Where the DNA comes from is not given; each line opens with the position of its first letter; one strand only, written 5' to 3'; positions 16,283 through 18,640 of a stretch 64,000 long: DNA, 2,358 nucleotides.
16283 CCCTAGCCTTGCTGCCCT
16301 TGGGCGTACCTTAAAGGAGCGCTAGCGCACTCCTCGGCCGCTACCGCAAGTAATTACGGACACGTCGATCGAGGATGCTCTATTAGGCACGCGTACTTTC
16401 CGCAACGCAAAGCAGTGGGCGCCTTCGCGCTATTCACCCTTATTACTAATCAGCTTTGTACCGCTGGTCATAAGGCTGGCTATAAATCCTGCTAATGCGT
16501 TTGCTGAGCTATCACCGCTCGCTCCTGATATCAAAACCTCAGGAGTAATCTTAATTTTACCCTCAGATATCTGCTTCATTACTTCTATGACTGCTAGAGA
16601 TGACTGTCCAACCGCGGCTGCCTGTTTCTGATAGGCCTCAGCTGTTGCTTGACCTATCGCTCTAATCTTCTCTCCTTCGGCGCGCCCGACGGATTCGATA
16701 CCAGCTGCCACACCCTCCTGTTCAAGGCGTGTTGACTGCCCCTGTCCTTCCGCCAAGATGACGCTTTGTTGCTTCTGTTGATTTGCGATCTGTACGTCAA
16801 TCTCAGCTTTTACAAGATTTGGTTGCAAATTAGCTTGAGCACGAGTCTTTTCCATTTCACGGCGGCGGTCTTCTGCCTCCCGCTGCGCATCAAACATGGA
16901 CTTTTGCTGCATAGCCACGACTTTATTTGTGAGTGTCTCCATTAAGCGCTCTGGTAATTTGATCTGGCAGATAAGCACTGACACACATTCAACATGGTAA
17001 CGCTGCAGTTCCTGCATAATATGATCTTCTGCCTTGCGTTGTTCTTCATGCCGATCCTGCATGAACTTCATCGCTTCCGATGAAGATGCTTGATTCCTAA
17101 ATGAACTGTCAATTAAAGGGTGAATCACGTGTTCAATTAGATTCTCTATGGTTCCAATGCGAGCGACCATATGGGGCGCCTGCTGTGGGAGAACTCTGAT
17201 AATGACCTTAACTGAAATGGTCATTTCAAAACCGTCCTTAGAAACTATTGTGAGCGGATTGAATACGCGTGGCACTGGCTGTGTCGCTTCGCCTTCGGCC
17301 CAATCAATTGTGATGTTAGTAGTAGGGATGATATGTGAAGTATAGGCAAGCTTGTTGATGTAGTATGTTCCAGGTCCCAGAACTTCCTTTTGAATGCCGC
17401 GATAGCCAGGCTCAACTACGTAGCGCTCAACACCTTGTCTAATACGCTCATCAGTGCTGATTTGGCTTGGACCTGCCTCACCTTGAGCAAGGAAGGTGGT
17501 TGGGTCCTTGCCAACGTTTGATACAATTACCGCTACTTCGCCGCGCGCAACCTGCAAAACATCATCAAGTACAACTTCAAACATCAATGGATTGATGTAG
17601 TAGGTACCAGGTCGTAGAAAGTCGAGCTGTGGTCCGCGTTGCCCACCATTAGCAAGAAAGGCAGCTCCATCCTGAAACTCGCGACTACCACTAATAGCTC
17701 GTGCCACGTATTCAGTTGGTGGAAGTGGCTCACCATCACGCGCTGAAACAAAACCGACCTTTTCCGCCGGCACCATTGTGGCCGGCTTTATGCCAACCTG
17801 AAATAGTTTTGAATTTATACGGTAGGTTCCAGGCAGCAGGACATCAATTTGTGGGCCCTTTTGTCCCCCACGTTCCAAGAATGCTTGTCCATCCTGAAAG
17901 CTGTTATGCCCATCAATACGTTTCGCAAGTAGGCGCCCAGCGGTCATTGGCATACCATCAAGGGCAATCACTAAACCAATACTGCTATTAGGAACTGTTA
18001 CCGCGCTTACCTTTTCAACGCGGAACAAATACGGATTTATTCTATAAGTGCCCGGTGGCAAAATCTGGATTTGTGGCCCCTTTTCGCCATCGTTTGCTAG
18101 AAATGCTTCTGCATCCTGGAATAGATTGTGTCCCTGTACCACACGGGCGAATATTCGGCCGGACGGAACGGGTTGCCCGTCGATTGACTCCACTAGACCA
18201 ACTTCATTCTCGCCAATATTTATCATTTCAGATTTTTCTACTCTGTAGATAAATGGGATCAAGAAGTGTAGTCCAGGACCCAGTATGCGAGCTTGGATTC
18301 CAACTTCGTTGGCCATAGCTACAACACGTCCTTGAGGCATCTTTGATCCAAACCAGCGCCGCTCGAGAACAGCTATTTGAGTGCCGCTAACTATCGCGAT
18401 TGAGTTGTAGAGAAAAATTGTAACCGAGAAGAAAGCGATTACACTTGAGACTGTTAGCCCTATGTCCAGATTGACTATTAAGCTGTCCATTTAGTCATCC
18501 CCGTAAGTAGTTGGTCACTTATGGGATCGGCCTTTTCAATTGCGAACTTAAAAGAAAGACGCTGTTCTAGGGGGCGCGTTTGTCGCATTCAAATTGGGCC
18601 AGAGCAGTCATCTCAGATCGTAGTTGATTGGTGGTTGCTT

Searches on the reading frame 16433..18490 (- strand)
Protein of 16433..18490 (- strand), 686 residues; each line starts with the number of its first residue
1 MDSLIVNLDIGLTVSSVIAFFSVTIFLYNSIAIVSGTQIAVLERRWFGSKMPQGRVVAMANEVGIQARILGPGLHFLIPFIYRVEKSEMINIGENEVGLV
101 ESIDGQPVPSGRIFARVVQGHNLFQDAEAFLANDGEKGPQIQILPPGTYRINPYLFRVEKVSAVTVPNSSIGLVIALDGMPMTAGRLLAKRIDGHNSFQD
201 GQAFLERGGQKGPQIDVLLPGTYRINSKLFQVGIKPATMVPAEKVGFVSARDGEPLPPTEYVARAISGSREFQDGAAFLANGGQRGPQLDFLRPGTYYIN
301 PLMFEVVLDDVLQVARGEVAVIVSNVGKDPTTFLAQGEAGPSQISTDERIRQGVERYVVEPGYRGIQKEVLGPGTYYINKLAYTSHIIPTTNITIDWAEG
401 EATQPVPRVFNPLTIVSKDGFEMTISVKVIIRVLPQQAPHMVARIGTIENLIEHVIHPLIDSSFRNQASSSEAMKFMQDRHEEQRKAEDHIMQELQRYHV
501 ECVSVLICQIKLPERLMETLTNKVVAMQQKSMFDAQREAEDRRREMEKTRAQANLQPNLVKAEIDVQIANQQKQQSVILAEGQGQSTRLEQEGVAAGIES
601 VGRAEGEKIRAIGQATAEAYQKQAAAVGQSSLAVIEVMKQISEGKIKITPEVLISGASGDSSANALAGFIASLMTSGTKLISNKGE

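Call 19: search_protein_families(library=pfam, max_evalue=0.00001, proteins=[window:16433-18490:-])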
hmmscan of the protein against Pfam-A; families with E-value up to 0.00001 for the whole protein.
seq(686 aa): 1 family
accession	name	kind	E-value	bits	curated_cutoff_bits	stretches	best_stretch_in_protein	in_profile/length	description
PF01145.31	Band_7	-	7.7e-24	85.1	23.6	1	358-540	2-168/176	SPFH domain / Band 7 family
